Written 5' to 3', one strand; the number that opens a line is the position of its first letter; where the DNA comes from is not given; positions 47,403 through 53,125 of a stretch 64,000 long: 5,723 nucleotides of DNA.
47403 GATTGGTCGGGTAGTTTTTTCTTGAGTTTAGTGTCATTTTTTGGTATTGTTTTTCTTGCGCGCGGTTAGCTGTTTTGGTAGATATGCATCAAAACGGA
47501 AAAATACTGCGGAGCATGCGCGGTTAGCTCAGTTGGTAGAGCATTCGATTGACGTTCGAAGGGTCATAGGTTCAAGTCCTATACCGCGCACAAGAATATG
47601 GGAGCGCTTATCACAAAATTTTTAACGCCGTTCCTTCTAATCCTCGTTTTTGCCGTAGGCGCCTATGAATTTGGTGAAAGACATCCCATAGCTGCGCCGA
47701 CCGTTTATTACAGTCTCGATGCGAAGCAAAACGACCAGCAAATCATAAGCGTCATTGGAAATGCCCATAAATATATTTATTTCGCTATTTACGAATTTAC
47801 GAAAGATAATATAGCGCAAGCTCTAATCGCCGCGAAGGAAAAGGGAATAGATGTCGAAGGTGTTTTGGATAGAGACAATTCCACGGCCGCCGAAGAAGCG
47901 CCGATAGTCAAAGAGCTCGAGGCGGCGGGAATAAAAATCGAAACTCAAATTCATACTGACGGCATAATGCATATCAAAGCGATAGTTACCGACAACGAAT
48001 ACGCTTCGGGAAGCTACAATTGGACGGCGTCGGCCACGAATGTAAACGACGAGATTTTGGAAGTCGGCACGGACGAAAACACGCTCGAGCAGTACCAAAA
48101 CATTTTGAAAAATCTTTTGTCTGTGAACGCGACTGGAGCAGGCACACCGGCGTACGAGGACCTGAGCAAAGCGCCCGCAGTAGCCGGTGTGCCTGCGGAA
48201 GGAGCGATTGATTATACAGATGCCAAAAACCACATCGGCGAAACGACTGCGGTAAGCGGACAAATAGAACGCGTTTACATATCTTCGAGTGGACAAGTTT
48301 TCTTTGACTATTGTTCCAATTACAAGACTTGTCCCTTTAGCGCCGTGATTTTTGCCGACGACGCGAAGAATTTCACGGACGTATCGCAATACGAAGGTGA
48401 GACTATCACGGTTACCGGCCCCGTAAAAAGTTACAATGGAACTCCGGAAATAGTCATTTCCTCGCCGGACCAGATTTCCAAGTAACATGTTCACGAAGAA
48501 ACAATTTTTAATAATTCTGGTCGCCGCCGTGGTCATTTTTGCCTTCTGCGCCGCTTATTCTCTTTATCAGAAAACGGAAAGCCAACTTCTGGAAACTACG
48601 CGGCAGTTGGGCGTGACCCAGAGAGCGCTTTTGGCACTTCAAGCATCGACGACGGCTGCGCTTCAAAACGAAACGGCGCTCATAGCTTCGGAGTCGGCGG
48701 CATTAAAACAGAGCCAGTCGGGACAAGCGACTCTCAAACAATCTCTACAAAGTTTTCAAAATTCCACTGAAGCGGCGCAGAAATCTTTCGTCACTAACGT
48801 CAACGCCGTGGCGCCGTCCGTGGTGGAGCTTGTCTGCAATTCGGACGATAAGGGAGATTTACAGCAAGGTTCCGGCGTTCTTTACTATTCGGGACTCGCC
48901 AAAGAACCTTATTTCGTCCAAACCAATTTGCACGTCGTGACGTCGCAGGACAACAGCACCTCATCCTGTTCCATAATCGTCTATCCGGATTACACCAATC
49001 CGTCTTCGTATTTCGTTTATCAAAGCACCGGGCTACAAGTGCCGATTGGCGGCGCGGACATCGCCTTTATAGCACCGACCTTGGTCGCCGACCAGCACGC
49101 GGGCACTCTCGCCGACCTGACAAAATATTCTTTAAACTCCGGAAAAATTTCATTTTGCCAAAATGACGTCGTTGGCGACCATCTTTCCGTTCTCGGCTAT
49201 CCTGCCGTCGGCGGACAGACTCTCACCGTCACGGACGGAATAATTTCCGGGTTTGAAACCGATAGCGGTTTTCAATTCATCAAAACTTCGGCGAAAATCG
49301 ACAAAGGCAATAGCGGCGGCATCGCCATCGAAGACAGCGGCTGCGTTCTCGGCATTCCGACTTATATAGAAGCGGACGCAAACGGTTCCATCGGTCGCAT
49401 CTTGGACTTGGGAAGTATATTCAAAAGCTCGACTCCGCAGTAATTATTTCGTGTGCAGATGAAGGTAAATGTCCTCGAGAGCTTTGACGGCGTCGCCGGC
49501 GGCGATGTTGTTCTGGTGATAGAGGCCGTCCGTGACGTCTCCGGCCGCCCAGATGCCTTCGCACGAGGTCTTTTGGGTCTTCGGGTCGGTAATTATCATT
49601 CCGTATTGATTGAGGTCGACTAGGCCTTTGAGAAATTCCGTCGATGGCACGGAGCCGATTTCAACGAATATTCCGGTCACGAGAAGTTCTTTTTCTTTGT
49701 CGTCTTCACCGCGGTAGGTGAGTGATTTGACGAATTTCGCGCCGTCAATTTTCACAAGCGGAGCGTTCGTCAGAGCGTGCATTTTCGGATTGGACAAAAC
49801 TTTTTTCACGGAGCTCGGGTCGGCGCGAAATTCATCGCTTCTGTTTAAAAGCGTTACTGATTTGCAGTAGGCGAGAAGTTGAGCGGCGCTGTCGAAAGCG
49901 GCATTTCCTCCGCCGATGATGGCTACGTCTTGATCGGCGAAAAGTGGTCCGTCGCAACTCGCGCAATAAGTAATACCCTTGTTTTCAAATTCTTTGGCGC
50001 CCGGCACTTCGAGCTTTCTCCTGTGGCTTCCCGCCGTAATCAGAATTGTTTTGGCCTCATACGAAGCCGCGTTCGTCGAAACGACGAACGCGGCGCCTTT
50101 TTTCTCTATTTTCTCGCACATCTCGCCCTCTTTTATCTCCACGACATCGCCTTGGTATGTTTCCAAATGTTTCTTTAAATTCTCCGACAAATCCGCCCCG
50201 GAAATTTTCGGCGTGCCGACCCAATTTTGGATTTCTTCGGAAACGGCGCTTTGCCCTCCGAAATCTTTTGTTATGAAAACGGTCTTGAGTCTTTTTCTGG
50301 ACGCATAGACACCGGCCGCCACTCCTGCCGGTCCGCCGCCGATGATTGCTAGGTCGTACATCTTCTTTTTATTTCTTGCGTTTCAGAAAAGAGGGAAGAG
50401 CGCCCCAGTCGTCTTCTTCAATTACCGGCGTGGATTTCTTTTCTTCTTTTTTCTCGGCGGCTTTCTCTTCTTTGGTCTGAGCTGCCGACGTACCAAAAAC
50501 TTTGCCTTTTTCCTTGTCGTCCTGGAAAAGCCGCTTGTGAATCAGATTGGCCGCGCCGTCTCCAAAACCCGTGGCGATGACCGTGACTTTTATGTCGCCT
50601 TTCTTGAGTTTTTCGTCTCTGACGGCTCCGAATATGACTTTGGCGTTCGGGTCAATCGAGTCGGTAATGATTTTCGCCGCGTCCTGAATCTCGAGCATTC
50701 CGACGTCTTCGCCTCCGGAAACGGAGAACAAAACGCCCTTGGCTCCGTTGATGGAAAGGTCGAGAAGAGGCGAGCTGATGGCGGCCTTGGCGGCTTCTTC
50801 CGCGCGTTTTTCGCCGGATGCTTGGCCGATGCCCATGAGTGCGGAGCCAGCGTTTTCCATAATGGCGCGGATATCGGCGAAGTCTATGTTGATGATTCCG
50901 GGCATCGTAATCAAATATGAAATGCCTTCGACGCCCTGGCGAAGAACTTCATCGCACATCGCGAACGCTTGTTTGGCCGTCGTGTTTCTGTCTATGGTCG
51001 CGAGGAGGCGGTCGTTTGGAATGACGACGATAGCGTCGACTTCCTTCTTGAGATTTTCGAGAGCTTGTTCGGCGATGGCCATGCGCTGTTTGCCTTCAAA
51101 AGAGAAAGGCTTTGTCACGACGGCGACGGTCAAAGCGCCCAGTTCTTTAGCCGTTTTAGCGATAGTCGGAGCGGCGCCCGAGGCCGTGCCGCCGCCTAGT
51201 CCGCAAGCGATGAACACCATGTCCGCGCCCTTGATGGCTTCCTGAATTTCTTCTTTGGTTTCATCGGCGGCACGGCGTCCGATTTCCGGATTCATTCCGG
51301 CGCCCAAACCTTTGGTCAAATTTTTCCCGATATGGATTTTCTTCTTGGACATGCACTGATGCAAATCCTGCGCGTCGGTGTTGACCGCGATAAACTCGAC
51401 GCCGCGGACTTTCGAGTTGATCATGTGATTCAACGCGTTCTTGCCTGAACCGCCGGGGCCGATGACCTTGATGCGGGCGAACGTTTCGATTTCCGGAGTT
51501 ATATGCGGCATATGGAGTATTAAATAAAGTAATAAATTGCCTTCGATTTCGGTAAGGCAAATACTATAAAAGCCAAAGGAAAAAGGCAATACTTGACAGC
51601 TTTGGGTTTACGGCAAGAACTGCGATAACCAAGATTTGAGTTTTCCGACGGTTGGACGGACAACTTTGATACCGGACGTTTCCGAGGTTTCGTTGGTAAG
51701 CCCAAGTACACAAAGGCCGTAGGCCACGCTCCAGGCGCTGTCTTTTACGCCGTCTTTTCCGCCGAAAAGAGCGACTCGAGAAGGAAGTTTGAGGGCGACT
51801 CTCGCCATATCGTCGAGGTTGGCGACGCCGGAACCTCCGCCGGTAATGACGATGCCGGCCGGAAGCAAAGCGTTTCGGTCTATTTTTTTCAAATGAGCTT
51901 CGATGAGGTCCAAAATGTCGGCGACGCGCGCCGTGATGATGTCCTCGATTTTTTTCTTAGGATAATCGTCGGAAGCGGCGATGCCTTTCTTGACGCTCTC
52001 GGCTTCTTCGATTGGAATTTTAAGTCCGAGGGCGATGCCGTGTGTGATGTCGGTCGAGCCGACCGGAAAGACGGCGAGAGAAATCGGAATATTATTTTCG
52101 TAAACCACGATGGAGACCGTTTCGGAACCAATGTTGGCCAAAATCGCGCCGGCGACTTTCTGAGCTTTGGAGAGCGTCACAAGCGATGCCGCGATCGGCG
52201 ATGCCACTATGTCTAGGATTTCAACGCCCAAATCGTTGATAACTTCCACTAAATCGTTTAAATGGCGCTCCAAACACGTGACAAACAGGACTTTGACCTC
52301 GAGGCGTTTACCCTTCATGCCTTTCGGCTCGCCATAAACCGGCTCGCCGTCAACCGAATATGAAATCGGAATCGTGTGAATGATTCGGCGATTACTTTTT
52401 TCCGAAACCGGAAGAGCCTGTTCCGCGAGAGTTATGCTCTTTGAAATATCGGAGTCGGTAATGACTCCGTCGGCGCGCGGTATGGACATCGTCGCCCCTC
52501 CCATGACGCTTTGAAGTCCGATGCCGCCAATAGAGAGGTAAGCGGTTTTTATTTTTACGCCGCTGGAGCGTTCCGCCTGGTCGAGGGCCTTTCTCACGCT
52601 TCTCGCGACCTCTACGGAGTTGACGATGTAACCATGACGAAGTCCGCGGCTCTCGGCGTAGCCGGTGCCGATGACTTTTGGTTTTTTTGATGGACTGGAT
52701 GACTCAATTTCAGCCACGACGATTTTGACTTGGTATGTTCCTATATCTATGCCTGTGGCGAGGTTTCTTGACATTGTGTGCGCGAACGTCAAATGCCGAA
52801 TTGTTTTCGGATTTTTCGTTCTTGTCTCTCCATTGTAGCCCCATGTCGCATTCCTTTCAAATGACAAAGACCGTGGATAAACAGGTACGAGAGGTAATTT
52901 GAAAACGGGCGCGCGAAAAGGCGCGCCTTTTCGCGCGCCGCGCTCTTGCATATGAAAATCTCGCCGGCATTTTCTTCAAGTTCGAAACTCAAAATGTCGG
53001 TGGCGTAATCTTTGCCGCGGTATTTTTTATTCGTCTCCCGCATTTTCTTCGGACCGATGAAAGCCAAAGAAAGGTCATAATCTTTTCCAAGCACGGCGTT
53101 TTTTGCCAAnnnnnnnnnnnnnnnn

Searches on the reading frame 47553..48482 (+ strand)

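Call 45: search_protein_families(library=pfam, proteins=[window:47553-48482:+], max_evalue=0.001)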
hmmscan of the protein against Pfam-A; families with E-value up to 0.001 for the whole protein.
window:47553-48482:+ (310 aa): 1 family
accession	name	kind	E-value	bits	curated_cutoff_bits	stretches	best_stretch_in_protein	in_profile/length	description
PF13091.12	PLDc_2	-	1.4e-22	80.3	27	1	64-188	1-131/132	PLD-like domain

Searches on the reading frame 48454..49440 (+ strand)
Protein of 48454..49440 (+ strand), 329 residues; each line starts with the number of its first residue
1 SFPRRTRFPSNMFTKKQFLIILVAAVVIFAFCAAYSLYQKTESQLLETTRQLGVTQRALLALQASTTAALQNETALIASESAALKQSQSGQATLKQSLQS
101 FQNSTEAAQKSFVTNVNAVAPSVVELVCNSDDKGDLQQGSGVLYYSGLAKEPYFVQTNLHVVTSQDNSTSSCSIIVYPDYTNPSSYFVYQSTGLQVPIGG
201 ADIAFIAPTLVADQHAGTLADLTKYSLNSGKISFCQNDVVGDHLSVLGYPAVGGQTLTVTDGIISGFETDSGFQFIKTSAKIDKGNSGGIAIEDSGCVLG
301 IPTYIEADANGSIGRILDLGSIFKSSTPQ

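Call 45: search_protein_families(library=pfam, proteins=[window:48454-49440:+], max_evalue=0.001)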
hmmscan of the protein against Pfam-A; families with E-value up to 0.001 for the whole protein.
window:48454-49440:+ (329 aa): 1 family
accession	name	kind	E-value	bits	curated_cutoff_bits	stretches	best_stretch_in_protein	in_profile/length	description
PF13365.12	Trypsin_2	-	2.6e-13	51.3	27.6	1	139-301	1-144/144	Trypsin-like peptidase domain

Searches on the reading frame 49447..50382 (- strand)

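Call 45: search_protein_families(library=pfam, proteins=[window:49447-50382:-], max_evalue=0.001)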
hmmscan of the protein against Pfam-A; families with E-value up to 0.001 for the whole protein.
window:49447-50382:- (312 aa): 9 families
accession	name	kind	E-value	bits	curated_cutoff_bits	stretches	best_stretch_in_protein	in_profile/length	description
PF07992.20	Pyr_redox_2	-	1.8e-40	139.6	26.1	1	9-292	1-285/291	Pyridine nucleotide-disulphide oxidoreductase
PF13738.12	Pyr_redox_3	-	5.6e-29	101.8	30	1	55-281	73-305/305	Pyridine nucleotide-disulphide oxidoreductase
PF00890.30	FAD_binding_2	-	8.6e-09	35.5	20.4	1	10-76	1-67/414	FAD binding domain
PF00070.33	Pyr_redox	-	2.8e-08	34.6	22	1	153-222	2-78/82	Pyridine nucleotide-disulphide oxidoreductase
PF01134.28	GIDA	-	5.3e-07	29.5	22.1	0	10-41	1-32/391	Glucose inhibited division protein A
PF03486.20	HI0933_like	-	2.2e-06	27.7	50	0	10-38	2-30/244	HI0933-like protein Rossmann domain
PF12831.13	FAD_oxidored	-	2.4e-06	27.5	27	1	10-43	1-36/416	FAD dependent oxidoreductase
PF01266.30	DAO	-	5.5e-06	26.6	27.9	0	10-46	1-40/353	FAD dependent oxidoreductase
PF01946.23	Thi4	-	0.00061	19.5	26.2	0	9-40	18-50/235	Thi4 family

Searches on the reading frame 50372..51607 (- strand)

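Call 16: search_protein_families(library=pfam, proteins=[window:50372-51607:-], max_evalue=0.001)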
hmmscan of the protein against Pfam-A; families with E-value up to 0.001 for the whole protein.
window:50372-51607:- (412 aa): 3 families
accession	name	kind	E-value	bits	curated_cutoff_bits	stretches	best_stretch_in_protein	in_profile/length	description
PF00091.31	Tubulin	-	3.5e-49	168.1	33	1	45-205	1-189/190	Tubulin/FtsZ family, GTPase domain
PF12327.13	FtsZ_C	-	1.6e-31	108.9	27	1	254-348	1-94/95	FtsZ family, C-terminal domain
PF13809.12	Tubulin_2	-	0.00028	20.7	27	0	101-154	115-187/356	Tubulin like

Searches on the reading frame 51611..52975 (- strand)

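Call 16: search_protein_families(library=pfam, proteins=[window:51611-52975:-], max_evalue=0.001)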
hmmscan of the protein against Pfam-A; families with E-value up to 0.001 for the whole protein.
window:51611-52975:- (455 aa): 3 families
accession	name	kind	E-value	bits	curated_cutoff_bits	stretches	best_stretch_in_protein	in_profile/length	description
PF14450.12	FtsA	-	2.7e-22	79.9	31.8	1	279-420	2-127/127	Cell division protein FtsA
PF02491.25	SHS2_FTSA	-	1.3e-13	51.5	25.4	1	156-233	6-79/79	SHS2 domain inserted in FTSA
PF11104.14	PilM_2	-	1.4e-06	27.9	27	1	226-402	125-305/340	Type IV pilus assembly protein PilM;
